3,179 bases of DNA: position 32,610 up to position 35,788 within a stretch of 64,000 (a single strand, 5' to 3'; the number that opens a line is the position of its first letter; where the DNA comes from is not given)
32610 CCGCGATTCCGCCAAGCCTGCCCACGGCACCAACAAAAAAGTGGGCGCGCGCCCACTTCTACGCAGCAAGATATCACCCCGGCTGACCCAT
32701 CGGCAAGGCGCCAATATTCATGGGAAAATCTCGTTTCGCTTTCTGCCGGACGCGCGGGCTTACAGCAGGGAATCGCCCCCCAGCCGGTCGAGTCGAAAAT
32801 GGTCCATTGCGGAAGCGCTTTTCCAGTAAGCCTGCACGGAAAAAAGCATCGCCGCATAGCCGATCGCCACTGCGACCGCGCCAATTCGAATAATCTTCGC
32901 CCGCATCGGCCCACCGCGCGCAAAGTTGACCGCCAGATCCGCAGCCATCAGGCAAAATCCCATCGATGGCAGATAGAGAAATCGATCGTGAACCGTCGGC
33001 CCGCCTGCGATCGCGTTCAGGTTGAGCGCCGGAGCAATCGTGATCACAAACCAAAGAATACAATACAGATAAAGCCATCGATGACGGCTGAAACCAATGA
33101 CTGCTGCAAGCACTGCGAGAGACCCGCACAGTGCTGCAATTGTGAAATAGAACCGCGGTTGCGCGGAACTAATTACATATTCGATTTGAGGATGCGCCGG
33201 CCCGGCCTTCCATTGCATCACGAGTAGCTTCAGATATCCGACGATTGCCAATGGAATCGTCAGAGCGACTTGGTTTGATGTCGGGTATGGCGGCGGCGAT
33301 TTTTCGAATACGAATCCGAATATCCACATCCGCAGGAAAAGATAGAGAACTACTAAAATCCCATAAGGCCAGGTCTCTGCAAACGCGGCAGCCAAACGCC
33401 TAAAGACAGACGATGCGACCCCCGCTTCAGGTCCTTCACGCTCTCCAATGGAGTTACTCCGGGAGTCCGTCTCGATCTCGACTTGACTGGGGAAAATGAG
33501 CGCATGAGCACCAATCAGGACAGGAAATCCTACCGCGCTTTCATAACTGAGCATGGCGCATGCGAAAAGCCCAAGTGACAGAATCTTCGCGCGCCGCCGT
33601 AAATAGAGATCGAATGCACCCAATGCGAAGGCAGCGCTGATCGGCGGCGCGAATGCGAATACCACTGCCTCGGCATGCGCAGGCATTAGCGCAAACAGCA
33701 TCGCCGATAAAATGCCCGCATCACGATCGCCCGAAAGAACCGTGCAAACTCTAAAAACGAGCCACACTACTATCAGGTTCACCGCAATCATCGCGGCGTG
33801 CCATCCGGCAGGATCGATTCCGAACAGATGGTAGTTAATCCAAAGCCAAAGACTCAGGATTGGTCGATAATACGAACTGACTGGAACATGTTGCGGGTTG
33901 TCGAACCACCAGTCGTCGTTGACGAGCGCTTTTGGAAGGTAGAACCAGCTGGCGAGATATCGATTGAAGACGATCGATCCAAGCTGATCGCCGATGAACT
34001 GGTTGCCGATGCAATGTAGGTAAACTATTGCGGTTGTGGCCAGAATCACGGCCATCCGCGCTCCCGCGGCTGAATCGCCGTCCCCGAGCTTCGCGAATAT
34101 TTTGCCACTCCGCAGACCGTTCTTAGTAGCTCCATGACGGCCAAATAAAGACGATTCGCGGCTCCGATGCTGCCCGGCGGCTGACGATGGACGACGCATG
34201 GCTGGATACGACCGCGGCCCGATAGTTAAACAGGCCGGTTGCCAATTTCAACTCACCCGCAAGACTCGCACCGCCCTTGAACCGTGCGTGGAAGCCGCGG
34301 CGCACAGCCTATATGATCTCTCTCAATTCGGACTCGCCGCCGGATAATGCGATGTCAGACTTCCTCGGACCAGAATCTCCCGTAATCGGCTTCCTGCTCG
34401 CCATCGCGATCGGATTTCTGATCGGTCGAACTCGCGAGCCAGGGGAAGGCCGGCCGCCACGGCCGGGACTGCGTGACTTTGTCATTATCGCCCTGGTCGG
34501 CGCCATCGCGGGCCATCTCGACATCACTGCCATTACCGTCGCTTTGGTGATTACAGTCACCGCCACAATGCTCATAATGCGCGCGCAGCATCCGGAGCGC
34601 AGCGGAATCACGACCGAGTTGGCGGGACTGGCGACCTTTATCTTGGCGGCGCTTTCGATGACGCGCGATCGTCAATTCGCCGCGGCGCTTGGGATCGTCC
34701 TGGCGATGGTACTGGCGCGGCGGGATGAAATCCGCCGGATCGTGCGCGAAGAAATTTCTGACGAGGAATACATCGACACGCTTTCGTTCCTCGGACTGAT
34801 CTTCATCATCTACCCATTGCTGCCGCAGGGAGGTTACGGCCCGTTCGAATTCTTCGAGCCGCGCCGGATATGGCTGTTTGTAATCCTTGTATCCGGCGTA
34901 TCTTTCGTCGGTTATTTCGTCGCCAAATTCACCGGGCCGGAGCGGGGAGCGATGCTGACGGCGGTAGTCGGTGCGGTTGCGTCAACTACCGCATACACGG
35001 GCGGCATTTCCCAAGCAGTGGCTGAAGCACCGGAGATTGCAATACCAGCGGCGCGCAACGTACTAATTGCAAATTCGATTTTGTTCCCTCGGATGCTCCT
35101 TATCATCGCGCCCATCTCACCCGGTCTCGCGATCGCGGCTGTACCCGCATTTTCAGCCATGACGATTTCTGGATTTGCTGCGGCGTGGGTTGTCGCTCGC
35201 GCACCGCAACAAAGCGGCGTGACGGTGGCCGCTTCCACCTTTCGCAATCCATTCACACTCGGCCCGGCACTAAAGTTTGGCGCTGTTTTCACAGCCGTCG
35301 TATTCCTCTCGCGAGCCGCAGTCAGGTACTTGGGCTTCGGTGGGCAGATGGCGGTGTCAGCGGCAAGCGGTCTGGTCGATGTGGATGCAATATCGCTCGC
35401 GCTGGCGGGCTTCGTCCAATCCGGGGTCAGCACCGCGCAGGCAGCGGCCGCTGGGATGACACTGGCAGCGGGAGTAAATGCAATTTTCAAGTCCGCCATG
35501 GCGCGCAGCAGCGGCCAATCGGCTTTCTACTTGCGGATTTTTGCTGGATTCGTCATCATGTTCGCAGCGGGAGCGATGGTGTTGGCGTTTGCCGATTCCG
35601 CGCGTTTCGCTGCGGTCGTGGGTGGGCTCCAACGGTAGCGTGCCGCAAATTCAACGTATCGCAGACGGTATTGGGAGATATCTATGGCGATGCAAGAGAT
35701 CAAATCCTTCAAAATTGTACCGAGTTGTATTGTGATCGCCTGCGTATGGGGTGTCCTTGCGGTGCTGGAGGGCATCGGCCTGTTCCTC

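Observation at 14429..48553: Ten-paralog expansion of a membrane GT-C-like + TPR protein family occupying about 30% of the window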

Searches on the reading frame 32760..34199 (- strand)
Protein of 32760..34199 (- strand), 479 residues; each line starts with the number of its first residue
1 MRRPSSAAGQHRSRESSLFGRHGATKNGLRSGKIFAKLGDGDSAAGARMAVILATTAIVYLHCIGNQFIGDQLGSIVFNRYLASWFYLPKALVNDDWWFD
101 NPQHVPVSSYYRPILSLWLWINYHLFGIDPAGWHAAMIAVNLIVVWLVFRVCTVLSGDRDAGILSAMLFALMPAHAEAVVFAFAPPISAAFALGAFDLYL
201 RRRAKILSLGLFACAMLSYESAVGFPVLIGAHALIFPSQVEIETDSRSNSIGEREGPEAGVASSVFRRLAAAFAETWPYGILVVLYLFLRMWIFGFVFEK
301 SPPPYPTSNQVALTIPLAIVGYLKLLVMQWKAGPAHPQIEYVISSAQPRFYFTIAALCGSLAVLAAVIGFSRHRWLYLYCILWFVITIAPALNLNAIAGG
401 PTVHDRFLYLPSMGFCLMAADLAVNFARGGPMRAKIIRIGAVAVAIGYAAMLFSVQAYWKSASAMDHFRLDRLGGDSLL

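Call 4: search_protein_families(library=pfam, proteins=[window:32760-34199:-], max_evalue=0.01)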
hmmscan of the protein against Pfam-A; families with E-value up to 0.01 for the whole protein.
window:32760-34199:- (479 aa): 1 family
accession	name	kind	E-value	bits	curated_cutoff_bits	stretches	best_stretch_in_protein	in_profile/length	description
PF15971.10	Mannosyl_trans4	-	0.0013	19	33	1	137-228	42-133/163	DolP-mannose mannosyltransferase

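Call 5: search_protein_families(library=ncbifam, proteins=[window:32760-34199:-], max_evalue=0.01)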
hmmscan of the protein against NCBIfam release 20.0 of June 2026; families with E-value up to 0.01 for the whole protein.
window:32760-34199:- (479 aa): 0 families

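Call 57: search_protein_families(library=pfam, proteins=[window:32814-34199:-], max_evalue=10)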
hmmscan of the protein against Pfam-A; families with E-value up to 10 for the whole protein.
window:32814-34199:- (462 aa): 2 families
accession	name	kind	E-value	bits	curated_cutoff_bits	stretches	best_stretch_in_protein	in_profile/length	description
PF15971.10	Mannosyl_trans4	-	0.0012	19.1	33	1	137-228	42-133/163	DolP-mannose mannosyltransferase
PF10034.15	Dpy19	-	0.36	9.4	27.2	1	138-193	118-171/653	Q-cell neuroblast polarisation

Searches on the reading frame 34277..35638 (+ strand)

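Call 84: search_protein_families(library=pfam, proteins=[window:34277-35638:+], max_evalue=0.001)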
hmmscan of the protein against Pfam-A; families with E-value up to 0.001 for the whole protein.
window:34277-35638:+ (453 aa): 2 families
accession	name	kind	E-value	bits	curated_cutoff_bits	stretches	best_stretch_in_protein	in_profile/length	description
PF13194.11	DUF4010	-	1e-45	156.4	30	1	203-413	1-210/210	Domain of unknown function (DUF4010)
PF02308.21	MgtC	-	9.2e-10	39.4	31.4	1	40-153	2-119/121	MgtC family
